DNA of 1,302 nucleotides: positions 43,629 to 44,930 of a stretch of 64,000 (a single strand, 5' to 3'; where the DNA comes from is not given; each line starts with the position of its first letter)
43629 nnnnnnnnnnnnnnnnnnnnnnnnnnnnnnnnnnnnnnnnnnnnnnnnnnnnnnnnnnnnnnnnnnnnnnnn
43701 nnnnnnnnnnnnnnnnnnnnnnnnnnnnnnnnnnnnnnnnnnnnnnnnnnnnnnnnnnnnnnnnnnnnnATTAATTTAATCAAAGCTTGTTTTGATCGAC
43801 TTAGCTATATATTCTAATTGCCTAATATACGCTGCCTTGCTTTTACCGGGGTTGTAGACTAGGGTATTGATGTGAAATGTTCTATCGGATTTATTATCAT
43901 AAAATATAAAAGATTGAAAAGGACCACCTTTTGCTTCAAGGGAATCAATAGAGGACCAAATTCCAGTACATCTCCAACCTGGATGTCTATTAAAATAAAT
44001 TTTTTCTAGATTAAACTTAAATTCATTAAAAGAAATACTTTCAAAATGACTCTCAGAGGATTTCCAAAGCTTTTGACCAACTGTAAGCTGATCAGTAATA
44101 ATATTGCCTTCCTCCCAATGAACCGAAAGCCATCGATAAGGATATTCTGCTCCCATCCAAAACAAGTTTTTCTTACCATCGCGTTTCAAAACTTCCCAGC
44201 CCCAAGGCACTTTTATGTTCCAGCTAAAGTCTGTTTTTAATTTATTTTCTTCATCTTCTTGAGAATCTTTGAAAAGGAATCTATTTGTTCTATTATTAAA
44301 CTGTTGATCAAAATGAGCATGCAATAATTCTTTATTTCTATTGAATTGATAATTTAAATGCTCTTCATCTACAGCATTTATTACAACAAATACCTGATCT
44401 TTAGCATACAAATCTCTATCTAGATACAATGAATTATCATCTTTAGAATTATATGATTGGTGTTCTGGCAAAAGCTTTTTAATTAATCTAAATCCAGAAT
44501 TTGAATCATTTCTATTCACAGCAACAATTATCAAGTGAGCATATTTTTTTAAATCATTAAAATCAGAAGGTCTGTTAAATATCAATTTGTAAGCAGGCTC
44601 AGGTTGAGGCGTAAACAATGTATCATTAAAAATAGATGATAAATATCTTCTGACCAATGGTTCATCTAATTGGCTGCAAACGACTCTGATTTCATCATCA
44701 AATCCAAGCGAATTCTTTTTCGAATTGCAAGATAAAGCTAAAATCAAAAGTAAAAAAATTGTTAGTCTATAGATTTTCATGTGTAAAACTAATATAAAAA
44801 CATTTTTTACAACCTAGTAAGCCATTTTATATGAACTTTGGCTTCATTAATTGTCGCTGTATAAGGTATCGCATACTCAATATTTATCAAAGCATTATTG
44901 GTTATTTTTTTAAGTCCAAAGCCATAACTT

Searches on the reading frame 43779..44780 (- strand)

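Call 33: search_protein_families(library=ncbifam, proteins=[window:43779-44780:-], max_evalue=1e-12)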
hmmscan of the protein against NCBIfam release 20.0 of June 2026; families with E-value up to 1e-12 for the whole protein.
window:43779-44780:- (334 aa): 0 families

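Call 72: search_protein_families(library=pfam, proteins=[window:43779-44780:-], max_evalue=0.00001)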
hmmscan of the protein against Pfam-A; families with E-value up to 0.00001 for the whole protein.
window:43779-44780:- (334 aa): 1 family
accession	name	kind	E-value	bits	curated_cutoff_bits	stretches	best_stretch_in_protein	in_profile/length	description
PF16125.10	DUF4837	-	1.8e-27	96.6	25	1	26-327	3-294/295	Domain of unknown function (DUF4837)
